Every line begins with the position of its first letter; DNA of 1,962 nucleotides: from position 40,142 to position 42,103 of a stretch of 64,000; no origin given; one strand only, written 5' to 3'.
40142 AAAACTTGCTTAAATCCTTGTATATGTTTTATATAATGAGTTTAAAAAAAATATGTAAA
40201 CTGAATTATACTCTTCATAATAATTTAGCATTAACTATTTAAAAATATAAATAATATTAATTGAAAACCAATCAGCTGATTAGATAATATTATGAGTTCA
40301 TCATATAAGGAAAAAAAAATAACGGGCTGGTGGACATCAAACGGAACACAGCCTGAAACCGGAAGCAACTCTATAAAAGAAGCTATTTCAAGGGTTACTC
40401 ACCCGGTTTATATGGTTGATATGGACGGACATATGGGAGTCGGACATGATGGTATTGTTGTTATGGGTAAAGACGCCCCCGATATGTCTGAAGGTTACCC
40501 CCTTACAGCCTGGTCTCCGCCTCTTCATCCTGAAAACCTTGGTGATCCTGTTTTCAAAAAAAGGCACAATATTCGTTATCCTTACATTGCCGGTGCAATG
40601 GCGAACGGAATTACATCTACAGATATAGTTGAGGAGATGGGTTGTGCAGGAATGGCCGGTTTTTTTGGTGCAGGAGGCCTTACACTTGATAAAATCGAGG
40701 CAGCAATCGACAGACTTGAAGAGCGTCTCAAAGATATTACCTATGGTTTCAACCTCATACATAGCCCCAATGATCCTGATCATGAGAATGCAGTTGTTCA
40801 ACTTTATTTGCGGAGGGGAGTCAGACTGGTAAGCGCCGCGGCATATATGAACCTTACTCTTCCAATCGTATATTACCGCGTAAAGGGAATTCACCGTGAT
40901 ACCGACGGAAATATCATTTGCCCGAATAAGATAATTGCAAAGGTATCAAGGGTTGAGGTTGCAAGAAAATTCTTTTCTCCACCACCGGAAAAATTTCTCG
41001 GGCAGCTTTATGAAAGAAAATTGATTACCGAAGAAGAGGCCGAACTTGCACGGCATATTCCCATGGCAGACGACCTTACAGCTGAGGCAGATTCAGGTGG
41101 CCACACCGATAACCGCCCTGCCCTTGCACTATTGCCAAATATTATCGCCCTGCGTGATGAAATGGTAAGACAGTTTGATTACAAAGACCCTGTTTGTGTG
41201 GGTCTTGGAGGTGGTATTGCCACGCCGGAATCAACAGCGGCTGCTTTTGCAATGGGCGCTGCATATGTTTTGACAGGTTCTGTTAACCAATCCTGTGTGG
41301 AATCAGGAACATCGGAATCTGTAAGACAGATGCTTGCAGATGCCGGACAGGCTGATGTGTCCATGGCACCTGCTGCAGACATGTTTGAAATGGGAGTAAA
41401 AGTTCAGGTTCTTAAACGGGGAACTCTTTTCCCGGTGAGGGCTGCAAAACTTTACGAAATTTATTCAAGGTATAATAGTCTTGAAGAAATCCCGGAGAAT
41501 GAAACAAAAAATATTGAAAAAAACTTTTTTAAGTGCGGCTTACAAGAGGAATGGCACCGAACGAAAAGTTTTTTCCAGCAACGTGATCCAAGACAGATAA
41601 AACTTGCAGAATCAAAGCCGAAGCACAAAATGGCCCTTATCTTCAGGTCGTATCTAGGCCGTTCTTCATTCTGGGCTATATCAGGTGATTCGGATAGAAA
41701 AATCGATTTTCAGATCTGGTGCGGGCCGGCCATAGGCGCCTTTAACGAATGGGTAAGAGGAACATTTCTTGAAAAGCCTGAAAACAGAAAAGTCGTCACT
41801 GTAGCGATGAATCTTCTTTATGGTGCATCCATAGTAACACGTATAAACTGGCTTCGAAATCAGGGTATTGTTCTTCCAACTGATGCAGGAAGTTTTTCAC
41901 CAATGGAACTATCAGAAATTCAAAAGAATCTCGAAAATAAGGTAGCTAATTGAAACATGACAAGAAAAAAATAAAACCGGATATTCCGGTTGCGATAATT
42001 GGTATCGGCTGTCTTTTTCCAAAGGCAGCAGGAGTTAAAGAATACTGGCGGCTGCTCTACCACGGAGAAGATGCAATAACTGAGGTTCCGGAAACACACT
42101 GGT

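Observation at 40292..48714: Minimal two-gene PfaD-PfaA synthase (ER in trans + KS-AT-ACP3-KR-DH) without pfaB, pfaC or pfaE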

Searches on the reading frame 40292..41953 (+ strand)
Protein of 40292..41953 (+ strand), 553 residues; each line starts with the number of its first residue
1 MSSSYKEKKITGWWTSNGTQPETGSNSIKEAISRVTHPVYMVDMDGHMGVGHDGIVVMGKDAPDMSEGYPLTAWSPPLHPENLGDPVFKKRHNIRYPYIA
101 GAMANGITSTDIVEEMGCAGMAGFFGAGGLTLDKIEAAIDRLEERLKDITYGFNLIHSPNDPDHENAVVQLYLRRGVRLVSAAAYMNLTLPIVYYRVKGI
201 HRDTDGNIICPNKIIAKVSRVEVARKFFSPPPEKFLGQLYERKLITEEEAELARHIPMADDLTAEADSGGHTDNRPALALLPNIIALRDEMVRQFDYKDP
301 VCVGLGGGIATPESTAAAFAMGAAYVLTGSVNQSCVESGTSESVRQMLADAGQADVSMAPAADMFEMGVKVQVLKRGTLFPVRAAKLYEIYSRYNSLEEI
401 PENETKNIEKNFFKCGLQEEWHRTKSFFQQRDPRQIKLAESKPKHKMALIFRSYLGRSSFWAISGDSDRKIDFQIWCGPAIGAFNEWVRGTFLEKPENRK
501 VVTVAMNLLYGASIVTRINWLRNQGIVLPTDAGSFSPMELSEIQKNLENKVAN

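Call 4: search_protein_families(library=pfam, proteins=[window:40292-41953:+], max_evalue=0.01)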
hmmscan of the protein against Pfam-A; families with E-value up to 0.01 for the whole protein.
window:40292-41953:+ (553 aa): 2 families
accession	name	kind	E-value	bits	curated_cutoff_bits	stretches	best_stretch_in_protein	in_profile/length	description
PF21607.2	FabD_helical_ins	-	2.1e-30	105.2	27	1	394-473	1-80/80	[Acyl-carrier-protein] S-malonyltransferase, inserted helical domain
PF03060.21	NMO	-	1.4e-10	41.5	28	1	89-408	5-291/331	Nitronate monooxygenase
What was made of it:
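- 40292..41953 (+): pfaD: trans-acting FMN-type enoyl reductase (PfaD family), 553 aa. An alternative start at Met41 (nt 40412) gives the 513-aa product called by PGAP. Pfam NMO plus FabD_helical_ins (call 4).
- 41950..48714 (+): pfaA: iterative type I synthase subunit, KS-MAT-ACP3-KR-DH(PKS type), 2254 aa, TTG start. Pfam domains (call 4).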

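Call 5: search_protein_families(library=ncbifam, proteins=[window:40292-41953:+], max_evalue=0.01)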
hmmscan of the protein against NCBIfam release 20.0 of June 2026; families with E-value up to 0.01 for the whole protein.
window:40292-41953:+ (553 aa): 2 families
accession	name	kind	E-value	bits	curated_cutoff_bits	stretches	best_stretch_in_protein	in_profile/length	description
TIGR02814.1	pfaD_fam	subfamily_domain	2.7e-190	632.8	449.25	1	79-517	2-442/444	PfaD family polyunsaturated fatty acid/polyketide biosynthesis protein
TIGR03151.1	enACPred_II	equivalog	3.2e-08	33.2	453.1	1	93-183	9-94/307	enoyl-[acyl-carrier-protein] reductase FabK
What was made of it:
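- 40292..41953 (+): TIGR02814 at 632.8 bits, above its cut-off (call 5).
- On Pfa (PUFA-type) synthase, subunits PfaD and PfaA: TIGR02814 at 632.8 bits against a cut-off of 449 (call 5).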

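Call 9: find_encoding_contigs(protein=window:40292-41953:+, flank=10000, max_places=4)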
Protein window:40292-41953:+ (553 aa): 3 contigs read that carry it; 3 places shown.
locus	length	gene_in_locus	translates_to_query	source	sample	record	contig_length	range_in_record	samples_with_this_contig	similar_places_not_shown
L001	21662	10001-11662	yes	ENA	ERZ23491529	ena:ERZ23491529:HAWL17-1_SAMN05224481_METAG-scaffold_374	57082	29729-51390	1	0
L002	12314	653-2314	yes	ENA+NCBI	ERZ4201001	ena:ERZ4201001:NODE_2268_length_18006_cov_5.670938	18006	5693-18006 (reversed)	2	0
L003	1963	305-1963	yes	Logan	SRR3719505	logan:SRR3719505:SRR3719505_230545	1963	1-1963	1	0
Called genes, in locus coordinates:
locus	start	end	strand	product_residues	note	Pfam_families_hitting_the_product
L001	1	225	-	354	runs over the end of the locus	PF04055:Radical_SAM, PF19288:CofH_C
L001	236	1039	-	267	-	PF02621:VitK2_biosynth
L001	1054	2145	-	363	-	PF04055:Radical_SAM, PF19288:CofH_C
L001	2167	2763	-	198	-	PF02441:Flavoprotein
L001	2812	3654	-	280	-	PF01040:UbiA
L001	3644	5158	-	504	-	PF20695:UbiD_N, PF01977:UbiD, PF20696:UbiD_C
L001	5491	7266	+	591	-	PF02730:AFOR_N, PF01314:AFOR_C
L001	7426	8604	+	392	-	PF01321:Creatinase_N, PF00557:Peptidase_M24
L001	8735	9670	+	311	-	PF02899:Phage_int_SAM_1, PF13495:Phage_int_SAM_4 (weak), PF00589:Phage_integrase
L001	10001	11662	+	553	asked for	PF03060:NMO, PF21607:FabD_helical_ins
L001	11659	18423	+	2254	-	PF00109:ketoacyl-synt, PF02801:Ketoacyl-synt_C, PF16197:KAsynt_C_assoc, PF00698:Acyl_transf_1, PF00550:PP-binding, PF08659:KR, PF00106:adh_short, PF13561:adh_short_C2, +1 more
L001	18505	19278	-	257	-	PF03747:ADP_ribosyl_GH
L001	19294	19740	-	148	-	PF13924:Lipocalin_5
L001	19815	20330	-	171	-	PF00258:Flavodoxin_1, PF12641:Flavodoxin_3, PF12724:Flavodoxin_5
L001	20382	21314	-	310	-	PF02551:Acyl_CoA_thio (weak), PF13622:4HBT_3, PF20789:4HBT_3C, PF02551:Acyl_CoA_thio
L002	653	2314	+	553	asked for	PF03060:NMO, PF21607:FabD_helical_ins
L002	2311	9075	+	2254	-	PF00109:ketoacyl-synt, PF02801:Ketoacyl-synt_C, PF16197:KAsynt_C_assoc, PF00698:Acyl_transf_1, PF00550:PP-binding, PF08659:KR, PF00106:adh_short, PF13561:adh_short_C2, +1 more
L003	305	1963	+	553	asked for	PF03060:NMO, PF21607:FabD_helical_ins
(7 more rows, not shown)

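Call 11: find_related_loci(query=window:40292-41953:+, collection=genome_contigs, flank=10000)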
Query window:40292-41953:+ (553 aa) in genome_contigs; peptide patterns used: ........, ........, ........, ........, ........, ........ (x = any residue, [..] = any of these).
599 stretches matched a pattern (row limit reached: there are more); 572 encode a relative of the query (tblastn E <= 1e-3); the best 80 are kept; 80 distinct loci.
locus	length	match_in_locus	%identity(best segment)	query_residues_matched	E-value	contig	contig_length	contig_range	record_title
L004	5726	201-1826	65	6-547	0e+0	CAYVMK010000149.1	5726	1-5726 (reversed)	MAG TPA_asm: uncultured Desulfonema sp. isolate binchicken_co220_146 genome assembly, contig: NODE_9454_length_5726_cov_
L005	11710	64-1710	66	1-549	0e+0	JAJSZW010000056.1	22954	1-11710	MAG: Deltaproteobacteria bacterium isolate SM7059A Ga0402080_095, whole genome shotgun sequence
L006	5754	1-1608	66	8-543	0e+0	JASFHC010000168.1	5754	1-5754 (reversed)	MAG: Desulfobacterales bacterium isolate D0608M02metaG_Bin_359 D0608M02metaG_FD_scaffold_1475_c1, whole genome shotgun s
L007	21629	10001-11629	65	1-543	0e+0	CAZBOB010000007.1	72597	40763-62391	MAG TPA_asm: uncultured Desulfobacteraceae bacterium isolate binchicken_co34_357 genome assembly, contig: NODE_408_lengt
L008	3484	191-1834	64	1-548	0e+0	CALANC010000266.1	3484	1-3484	MAG: uncultured Desulfobacterales bacterium isolate N4_Bin_METABAT__72_1 genome assembly, contig: c_000007069919, whole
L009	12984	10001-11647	66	1-549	0e+0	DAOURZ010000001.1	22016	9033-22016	MAG TPA_asm: Deltaproteobacteria bacterium isolate CSMAG_533 CSMAG_533_k127_51235_length_22016_cov_7.0000, whole genome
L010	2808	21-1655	66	6-547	0e+0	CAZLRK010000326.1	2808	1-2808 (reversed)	MAG TPA_asm: uncultured Desulfobacterales bacterium isolate SRP077602_co2_250 genome assembly, contig: NODE_55333_length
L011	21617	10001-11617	64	10-548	0e+0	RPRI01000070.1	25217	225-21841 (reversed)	MAG: Desulfobacteraceae bacterium isolate metabat2.783 metabat2.783_Contig_985552, whole genome shotgun sequence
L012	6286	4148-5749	65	4-537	0e+0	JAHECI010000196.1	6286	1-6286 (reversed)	MAG: Desulfobacterales bacterium isolate Ww166 NODE_35801_length_6286_cov_7.096999, whole genome shotgun sequence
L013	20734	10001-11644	64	1-548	0e+0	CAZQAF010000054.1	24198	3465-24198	MAG TPA_asm: uncultured Desulfobacteraceae bacterium isolate binchicken_co224_214 genome assembly, contig: NODE_1824_len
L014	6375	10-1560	67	21-537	0e+0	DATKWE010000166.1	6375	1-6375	MAG TPA_asm: Desulfobacterales bacterium isolate SMAG_U14154 k141_2514576, whole genome shotgun sequence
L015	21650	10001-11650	62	1-550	0e+0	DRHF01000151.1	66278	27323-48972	MAG TPA_asm: Desulfobacterales bacterium isolate HyVt-363 HyVt-363_k145_37245, whole genome shotgun sequence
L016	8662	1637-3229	64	13-543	0e+0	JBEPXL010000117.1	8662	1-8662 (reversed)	MAG: Desulfobacteraceae bacterium isolate 02_S197.metabat2_refined.021 NODE_3279_length_8662_cov_1.674751, whole genome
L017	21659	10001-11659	62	1-549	0e+0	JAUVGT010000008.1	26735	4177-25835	MAG: Deltaproteobacteria bacterium isolate CSMAG_383 CSMAG_383_k141_3665904_length_26735_cov_6.5781, whole genome shotgu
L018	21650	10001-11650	63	3-552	0e+0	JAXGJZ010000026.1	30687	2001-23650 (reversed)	MAG: Desulfobacterales bacterium isolate AnMBR.bin174 bin174_26, whole genome shotgun sequence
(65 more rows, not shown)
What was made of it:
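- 40292..41953 (+): Relatives align from residue 1 (call 11).
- Checked: Relatives align from residue 1 (call 11), which favours the 553-aa ORF.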

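Call 38: search_protein_families(library=ncbifam, proteins=[L007:11623-12228:-], max_evalue=0.001)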
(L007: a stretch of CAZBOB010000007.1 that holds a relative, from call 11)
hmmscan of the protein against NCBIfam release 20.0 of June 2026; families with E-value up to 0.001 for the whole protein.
L007:11623-12228:- (202 aa): 0 families

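Call 39: search_protein_families(library=pfam, proteins=[L007:11623-12228:-], max_evalue=0.1)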
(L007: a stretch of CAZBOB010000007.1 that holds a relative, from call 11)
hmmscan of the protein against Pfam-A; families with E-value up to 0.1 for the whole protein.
L007:11623-12228:- (202 aa): 1 family
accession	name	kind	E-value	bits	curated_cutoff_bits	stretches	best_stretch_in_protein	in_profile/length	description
PF21984.2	DnaD_N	-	0.038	14.6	27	0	92-130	48-86/101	DnaD N-terminal domain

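Call 66: list_cluster_members(proteins=[P0001, window:40292-41953:+, P0122, P0123, P0133, P0135, P0142, P0147, P0150, P0153])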
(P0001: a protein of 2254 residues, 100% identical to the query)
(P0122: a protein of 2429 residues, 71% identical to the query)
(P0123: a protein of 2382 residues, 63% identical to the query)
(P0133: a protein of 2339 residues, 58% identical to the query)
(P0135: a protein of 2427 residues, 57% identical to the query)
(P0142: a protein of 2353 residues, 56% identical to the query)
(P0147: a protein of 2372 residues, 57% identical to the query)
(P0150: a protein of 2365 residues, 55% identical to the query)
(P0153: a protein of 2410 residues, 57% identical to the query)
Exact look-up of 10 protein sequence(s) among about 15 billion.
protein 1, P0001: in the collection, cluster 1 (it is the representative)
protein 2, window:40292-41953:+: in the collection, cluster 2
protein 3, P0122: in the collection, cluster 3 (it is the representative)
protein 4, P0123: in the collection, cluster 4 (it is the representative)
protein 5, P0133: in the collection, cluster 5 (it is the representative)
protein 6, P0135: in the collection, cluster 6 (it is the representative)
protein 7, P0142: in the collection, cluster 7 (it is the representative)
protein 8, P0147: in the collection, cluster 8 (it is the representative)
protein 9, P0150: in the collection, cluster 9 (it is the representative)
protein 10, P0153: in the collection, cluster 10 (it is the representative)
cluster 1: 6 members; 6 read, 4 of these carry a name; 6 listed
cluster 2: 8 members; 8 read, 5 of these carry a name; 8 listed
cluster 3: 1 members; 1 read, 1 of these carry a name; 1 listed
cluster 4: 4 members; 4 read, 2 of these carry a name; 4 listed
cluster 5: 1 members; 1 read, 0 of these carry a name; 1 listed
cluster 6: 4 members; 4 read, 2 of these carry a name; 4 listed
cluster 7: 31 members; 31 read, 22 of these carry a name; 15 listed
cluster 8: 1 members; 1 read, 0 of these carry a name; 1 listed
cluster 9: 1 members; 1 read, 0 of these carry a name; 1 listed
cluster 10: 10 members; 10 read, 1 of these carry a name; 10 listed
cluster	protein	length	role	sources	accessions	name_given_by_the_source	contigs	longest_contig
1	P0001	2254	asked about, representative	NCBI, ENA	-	-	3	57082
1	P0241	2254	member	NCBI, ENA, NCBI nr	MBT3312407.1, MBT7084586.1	MAG: SDR family NAD(P)-dependent oxidoreductase [Desulfobacterales bacterium] | SDR family NAD(P)-dependent oxidoreductase [Desulfobacteraceae bacterium]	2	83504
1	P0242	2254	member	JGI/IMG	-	acyl transferase domain-containing protein/NAD(P)-dependent dehydrogenase (short-subunit ...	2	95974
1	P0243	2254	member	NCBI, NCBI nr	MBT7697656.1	MAG: SDR family NAD(P)-dependent oxidoreductase [Desulfobacterales bacterium] | SDR family NAD(P)-dependent oxidoreductase [Desulfobacterales bacterium]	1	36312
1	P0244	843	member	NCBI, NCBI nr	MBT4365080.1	MAG: SDR family NAD(P)-dependent oxidoreductase, partial [Desulfobacteraceae bacterium] | SDR family NAD(P)-dependent oxidoreductase [Desulfobacteraceae bacterium]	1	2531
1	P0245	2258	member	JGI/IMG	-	-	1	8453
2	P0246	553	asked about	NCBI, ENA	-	-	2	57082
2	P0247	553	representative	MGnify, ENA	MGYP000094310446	FL=1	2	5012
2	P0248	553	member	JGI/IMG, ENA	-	trans-AT polyketide synthase, acyltransferase and oxidoreductase domains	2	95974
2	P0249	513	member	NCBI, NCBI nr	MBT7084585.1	MAG: PfaD family polyunsaturated fatty acid/polyketide biosynthesis protein ... | PfaD family polyunsaturated fatty acid/polyketide biosynthesis protein [Desulfobacterales ...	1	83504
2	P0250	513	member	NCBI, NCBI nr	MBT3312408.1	MAG: PfaD family polyunsaturated fatty acid/polyketide biosynthesis protein ... | PfaD family polyunsaturated fatty acid/polyketide biosynthesis protein ...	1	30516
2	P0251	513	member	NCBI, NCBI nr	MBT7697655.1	MAG: PfaD family polyunsaturated fatty acid/polyketide biosynthesis protein ... | PfaD family polyunsaturated fatty acid/polyketide biosynthesis protein [Desulfobacterales ...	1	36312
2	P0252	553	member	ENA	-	-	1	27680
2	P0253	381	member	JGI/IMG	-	-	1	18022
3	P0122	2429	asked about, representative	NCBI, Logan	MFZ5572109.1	MAG: beta-ketoacyl synthase N-terminal-like domain-containing protein ...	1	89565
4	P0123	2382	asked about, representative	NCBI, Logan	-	-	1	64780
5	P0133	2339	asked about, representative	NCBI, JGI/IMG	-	-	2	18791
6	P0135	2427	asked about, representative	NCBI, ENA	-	-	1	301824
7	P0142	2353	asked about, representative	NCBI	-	-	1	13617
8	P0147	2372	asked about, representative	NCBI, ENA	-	-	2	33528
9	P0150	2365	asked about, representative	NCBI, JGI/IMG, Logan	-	-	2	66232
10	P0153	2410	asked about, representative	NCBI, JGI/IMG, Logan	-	-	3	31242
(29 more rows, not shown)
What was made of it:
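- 40292..41953 (+): The 513-aa PGAP product appears in call 66.
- Checked: NCBI's pipeline calls PfaD as 513 aa, starting at Met41 (call 66).
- The same proteins, at 90% identity or more, recur in at least 4 NCBI MAGs plus ENA, JGI and Logan assemblies (calls 9, 66).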
